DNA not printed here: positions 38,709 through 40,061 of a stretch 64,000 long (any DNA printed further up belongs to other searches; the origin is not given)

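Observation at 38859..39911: Stand-alone ArnA-decarboxylase homologue plus ArnC-like and GT-C candidates, but no ArnB aminotransferase in the window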

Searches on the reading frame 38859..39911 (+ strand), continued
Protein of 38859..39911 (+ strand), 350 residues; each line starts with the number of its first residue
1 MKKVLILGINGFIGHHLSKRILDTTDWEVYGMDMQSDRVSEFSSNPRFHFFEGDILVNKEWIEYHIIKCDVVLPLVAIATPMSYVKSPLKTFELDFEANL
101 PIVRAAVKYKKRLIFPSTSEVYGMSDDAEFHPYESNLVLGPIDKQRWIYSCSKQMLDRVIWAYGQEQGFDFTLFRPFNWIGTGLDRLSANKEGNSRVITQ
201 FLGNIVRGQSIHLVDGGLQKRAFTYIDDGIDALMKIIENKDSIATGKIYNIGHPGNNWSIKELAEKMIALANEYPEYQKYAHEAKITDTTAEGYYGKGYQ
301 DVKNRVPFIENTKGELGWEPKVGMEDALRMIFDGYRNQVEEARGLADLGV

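Call 57: find_related_loci(query=window:38859-39908:+, collection=genome_contigs, flank=10000)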
Query window:38859-39908:+ (350 aa) in genome_contigs; peptide patterns used: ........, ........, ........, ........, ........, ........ (x = any residue, [..] = any of these).
600 stretches matched a pattern (row limit reached: there are more); 589 encode a relative of the query (tblastn E <= 1e-3); the best 80 are kept; 80 distinct loci.
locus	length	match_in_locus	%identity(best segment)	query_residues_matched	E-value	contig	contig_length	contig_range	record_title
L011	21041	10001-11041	74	1-347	0e+0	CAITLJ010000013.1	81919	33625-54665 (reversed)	MAG: uncultured Ferrovum sp. isolate T7-5_bin-083 genome assembly, contig: bin-083:13/84, whole genome shotgun sequence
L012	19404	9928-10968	73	1-347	0e+0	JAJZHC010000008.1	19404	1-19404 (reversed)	MAG: Proteobacteria bacterium isolate LL6.bin58 NODE_2287_length_19404_cov_3.309229, whole genome shotgun sequence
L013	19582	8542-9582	73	1-347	0e+0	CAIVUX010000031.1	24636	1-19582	MAG: uncultured Ferrovum sp. isolate Ki2-D1_bin-0902 genome assembly, contig: bin-0902:31/51, whole genome shotgun seque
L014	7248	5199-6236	72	1-346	1e-179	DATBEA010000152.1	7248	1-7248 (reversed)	MAG TPA_asm: Usitatibacter sp. isolate SMAG_U5825 k141_6310113, whole genome shotgun sequence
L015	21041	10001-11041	72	1-347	1e-178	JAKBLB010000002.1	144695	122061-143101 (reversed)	MAG: Proteobacteria bacterium isolate DX2.bin19 NODE_75_length_144695_cov_228.992419, whole genome shotgun sequence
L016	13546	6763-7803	73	1-347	3e-178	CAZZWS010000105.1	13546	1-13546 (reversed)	MAG: Beijerinckiaceae bacterium isolate Green_Q.bin.1 genome assembly, contig: NODE_1833_length_13546_cov_6.681491, whol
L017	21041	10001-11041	72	1-347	4e-178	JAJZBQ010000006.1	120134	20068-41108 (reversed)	MAG: Proteobacteria bacterium isolate JA1.bin11 NODE_101_length_120134_cov_551.828710, whole genome shotgun sequence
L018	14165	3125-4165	72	1-347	1e-177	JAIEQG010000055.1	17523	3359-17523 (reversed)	MAG: Burkholderiales bacterium isolate co.spades.DASTOOL.2.5kb_123 c_000000435639, whole genome shotgun sequence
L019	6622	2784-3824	71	1-347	3e-179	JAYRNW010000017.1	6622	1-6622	MAG: Casimicrobiaceae bacterium isolate XM2_XAASGE4bin.38 k141_57179, whole genome shotgun sequence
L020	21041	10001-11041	71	1-347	5e-178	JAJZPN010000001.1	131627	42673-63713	MAG: Proteobacteria bacterium isolate SKS1.bin125 NODE_160_length_131627_cov_3.490510, whole genome shotgun sequence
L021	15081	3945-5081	69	1-347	6e-178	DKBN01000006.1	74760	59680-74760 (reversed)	MAG TPA_asm: Patescibacteria group bacterium UBA6899 UBA6899_contig_863, whole genome shotgun sequence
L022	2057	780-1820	72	1-347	0e+0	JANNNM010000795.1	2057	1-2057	MAG: Betaproteobacteria bacterium isolate SOY_35_concoct_303 SOY_35_k141_4496027, whole genome shotgun sequence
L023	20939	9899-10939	72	1-347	5e-177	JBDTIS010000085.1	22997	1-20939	MAG: Burkholderiaceae bacterium isolate cluster2_bin.34 k127_5106632, whole genome shotgun sequence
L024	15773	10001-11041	71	1-347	3e-177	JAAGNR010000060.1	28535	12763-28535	MAG: Ferrovum sp. isolate MAG_7_316B k99_1251325, whole genome shotgun sequence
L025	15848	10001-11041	72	1-347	1e-176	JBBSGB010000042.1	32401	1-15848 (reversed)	MAG: Burkholderiales bacterium isolate LS2_sbin.22 LS2_sbin.22_K_1026666_L_32401_cov_20.0562, whole genome shotgun seque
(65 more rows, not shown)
